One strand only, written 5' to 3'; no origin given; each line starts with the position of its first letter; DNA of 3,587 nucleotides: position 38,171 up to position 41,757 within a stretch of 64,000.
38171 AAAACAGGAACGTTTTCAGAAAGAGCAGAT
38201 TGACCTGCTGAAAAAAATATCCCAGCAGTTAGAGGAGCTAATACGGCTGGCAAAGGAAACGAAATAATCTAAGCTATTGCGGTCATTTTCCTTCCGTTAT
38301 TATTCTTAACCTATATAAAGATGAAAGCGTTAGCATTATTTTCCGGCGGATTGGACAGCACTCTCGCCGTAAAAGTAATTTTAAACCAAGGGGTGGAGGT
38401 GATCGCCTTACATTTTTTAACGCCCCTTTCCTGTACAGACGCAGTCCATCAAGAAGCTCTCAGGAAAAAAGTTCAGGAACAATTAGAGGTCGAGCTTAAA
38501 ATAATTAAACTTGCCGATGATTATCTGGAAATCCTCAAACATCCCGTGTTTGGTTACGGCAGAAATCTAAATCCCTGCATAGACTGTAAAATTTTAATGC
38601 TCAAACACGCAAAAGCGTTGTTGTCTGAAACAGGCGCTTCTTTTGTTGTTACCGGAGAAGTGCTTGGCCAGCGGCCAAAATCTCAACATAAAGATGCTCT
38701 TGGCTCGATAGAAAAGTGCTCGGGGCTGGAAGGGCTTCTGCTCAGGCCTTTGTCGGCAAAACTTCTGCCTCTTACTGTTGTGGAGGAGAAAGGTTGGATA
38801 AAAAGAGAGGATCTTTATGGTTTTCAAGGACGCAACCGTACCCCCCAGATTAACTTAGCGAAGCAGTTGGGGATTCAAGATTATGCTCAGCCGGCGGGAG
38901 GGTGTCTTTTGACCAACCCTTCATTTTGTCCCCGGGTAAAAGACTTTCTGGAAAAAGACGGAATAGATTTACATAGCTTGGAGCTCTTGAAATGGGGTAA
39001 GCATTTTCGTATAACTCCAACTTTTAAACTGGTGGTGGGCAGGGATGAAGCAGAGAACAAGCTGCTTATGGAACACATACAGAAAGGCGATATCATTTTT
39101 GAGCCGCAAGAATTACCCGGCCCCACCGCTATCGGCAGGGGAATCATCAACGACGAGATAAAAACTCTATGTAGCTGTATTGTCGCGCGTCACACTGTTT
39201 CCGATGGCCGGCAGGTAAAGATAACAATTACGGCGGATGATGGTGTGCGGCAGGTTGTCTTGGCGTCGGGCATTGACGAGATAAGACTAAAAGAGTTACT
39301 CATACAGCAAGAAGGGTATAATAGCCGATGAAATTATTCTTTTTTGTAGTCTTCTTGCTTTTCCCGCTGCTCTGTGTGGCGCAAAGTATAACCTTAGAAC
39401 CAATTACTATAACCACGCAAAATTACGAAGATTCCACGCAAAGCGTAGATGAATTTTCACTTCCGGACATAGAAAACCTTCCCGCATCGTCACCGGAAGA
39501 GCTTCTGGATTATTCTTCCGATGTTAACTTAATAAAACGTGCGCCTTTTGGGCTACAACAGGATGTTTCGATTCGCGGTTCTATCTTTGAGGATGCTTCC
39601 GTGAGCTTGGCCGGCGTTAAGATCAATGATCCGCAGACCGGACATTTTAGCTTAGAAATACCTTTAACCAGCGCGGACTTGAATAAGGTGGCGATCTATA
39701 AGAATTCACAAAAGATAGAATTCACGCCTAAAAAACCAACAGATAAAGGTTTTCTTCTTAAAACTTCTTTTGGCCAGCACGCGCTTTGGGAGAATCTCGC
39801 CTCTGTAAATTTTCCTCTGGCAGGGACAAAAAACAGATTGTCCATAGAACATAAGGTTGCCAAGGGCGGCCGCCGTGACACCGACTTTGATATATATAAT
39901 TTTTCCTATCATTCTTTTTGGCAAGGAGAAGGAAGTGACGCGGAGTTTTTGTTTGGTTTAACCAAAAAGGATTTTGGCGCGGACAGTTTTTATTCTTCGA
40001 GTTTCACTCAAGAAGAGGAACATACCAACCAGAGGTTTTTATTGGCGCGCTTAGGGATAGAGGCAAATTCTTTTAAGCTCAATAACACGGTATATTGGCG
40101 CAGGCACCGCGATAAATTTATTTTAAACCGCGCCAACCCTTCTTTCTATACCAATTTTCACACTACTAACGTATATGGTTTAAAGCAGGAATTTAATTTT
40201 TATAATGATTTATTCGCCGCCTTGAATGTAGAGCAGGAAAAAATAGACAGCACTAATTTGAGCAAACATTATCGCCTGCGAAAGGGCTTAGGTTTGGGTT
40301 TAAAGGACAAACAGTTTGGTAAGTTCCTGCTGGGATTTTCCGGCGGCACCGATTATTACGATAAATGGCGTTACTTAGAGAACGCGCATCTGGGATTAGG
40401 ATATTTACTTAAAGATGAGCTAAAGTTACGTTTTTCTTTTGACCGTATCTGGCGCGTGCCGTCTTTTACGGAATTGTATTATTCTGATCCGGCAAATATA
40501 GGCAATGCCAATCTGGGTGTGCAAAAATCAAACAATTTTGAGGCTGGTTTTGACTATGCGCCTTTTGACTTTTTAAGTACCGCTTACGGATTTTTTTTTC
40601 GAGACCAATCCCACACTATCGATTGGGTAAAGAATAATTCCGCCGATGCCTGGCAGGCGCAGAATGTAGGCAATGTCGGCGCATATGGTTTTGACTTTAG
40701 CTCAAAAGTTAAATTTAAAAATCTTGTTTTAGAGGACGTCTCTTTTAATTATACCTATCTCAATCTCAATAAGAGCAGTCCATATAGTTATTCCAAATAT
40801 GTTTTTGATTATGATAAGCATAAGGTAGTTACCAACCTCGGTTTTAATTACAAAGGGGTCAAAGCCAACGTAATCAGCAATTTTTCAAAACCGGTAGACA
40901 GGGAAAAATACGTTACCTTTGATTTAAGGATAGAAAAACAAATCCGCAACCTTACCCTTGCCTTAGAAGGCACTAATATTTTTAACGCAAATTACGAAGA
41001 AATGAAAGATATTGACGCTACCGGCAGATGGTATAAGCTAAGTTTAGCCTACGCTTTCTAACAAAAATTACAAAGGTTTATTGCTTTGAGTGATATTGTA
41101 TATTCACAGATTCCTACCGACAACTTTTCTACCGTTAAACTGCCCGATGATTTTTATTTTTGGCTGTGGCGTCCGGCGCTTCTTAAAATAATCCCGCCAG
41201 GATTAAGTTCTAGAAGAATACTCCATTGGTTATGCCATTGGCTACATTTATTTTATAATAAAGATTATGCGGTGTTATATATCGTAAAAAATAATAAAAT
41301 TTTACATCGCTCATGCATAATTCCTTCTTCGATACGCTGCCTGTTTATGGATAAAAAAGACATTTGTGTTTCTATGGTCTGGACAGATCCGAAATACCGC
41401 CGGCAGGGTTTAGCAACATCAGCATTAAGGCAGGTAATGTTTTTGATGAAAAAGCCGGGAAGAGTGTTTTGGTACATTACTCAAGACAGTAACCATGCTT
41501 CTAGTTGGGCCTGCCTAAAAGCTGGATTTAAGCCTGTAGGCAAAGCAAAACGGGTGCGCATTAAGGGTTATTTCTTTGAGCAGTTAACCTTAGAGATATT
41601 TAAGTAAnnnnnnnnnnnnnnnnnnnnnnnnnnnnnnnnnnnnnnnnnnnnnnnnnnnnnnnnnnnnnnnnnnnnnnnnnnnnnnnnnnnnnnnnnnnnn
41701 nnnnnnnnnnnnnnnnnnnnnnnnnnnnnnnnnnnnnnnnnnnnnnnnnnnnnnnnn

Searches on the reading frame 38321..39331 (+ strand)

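Call 13: search_protein_families(library=pfam, proteins=[window:38321-39331:+])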
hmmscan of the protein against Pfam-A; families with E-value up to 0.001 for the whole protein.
window:38321-39331:+ (336 aa): 4 families
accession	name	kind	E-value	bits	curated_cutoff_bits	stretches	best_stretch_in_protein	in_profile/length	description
PF18297.6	NFACT-R_2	-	1.6e-15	57.6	26.9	1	226-312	1-89/104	NFACT protein RNA binding domain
PF02568.20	ThiI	-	2.7e-13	50.4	20.5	1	2-144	5-144/197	Thiamine biosynthesis protein (ThiI)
PF03054.22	tRNA_Me_trans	-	2.5e-06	27.7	20.6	1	2-113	2-126/202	tRNA methyl transferase HUP domain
PF06508.19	QueC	-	1.4e-05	25.2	22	1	2-64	1-60/210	Queuosine biosynthesis protein QueC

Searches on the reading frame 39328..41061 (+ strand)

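Call 13: search_protein_families(library=pfam, proteins=[window:39328-41061:+])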
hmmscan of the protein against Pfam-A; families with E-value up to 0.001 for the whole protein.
window:39328-41061:+ (577 aa): 3 families
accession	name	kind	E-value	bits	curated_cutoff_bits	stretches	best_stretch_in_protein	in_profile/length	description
PF00593.30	TonB_dep_Rec_b-barrel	-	8.2e-19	69.2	27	1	184-551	74-436/436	TonB dependent receptor-like, beta-barrel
PF14905.12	OMP_b-brl_3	-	1.1e-07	31.7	27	1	358-560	166-382/408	Outer membrane protein beta-barrel family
PF07715.20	Plug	-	1.5e-06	29.1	23.9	1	34-130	3-97/107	TonB-dependent Receptor Plug Domain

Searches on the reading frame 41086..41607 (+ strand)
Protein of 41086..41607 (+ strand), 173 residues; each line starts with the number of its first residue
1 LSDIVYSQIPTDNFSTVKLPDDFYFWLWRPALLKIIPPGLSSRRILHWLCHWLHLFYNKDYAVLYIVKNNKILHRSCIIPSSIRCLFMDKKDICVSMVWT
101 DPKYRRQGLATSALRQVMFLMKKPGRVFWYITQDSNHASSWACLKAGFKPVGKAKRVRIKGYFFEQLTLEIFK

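Call 13: search_protein_families(library=pfam, proteins=[window:41086-41607:+])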
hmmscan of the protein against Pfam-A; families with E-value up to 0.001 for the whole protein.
window:41086-41607:+ (173 aa): 2 families
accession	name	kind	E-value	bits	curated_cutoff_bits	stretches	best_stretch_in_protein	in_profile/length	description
PF00583.31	Acetyltransf_1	-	9.4e-07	29.6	20.7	1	84-148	49-116/116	Acetyltransferase (GNAT) family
PF13302.13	Acetyltransf_3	-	0.00024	22.3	25.4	1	26-149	18-138/138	Acetyltransferase (GNAT) domain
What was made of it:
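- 41086..41607 (+): GNAT acetyltransferase ORF immediately upstream. It is 173 aa from a TTG start. Gene callers call only the C-terminal 77 aa, 41374-41607. Together with the structured element it fills the variable slot between the TonB-receptor gene and the Ehr promoter. Pfam Acetyltransf_1 at 9e-7 (call 13).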

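Call 23: find_homologous_proteins(query=window:41086-41607:+, max_evalue=0.00001)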
Query window:41086-41607:+: 7 candidates shared short words with the query, none scored E <= 0.00001.
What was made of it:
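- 41086..41607 (+): No homologue in the 5.8-billion-protein search (call 23).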

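Call 50: search_protein_families(library=ncbifam, proteins=[window:41086-41607:+], max_evalue=1)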
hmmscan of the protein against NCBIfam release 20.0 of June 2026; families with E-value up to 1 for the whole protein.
window:41086-41607:+ (173 aa): 2 families
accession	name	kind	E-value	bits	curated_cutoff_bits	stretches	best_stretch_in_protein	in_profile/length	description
NF040503.1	resist_ArsN1a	equivalog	0.0095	15.7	170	1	59-161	45-147/159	arsinothricin resistance N-acetyltransferase ArsN1 family A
NF007338.0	PRK09831.1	equivalog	0.03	14.4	146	1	87-168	70-143/150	GNAT family N-acetyltransferase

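Call 51: search_protein_families(library=padloc, proteins=[window:41086-41607:+], max_evalue=1)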
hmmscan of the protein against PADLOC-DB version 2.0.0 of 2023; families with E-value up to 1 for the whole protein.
window:41086-41607:+ (173 aa): 0 families

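Call 52: search_protein_families(library=phrogs, proteins=[window:41086-41607:+], max_evalue=1)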
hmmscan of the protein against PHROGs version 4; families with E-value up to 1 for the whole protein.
window:41086-41607:+ (173 aa): 1 family
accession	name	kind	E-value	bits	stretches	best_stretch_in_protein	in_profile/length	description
phrog_1249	-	other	1.2e-05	26.2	1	97-156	94-154/180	acetyltransferase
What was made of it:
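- Tried and rejected: GNAT as a handle: no homologue at all (call 23). ncbifam, PADLOC and PHROGs say only 'generic acetyltransferase' (calls 50-52).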

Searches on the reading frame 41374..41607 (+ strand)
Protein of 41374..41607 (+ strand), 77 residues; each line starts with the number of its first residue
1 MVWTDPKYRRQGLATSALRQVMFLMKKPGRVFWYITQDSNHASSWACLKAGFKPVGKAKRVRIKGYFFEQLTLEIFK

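Call 50: search_protein_families(library=ncbifam, proteins=[window:41374-41607:+], max_evalue=1)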
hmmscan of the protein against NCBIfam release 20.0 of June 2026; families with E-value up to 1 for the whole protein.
window:41374-41607:+ (77 aa): 2 families
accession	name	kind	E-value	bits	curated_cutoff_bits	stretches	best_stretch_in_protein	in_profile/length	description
NF040503.1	resist_ArsN1a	equivalog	0.037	13.8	170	1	2-68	82-150/159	arsinothricin resistance N-acetyltransferase ArsN1 family A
NF007338.0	PRK09831.1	equivalog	0.051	13.7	146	1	1-72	80-143/150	GNAT family N-acetyltransferase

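Call 51: search_protein_families(library=padloc, proteins=[window:41374-41607:+], max_evalue=1)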
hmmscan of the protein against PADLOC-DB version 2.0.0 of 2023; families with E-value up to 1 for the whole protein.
window:41374-41607:+ (77 aa): 0 families

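Call 52: search_protein_families(library=phrogs, proteins=[window:41374-41607:+], max_evalue=1)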
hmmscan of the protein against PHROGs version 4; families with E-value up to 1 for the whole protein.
window:41374-41607:+ (77 aa): 1 family
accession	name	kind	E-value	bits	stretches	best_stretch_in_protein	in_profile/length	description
phrog_1249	-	other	2.4e-06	28.4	1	1-63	94-157/180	acetyltransferase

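Call 65: find_encoding_contigs(protein=window:41374-41607:+, flank=1500, max_places=10)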
Protein window:41374-41607:+ (77 aa): 1 contig read that carries it; 1 place shown.
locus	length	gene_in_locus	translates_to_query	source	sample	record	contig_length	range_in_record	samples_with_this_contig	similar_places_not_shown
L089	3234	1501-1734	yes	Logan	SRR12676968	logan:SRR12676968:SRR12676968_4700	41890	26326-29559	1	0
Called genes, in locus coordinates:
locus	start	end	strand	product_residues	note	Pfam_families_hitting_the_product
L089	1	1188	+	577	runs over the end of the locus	PF07715:Plug (weak), PF00593:TonB_dep_Rec_b-barrel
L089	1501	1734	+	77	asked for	PF00583:Acetyltransf_1 (weak)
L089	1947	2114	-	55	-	-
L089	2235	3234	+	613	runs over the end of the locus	PF00662:Proton_antipo_N, PF00361:Proton_antipo_M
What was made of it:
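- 41086..41607 (+): The exact 77-aa product is found only on this contig (call 65).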
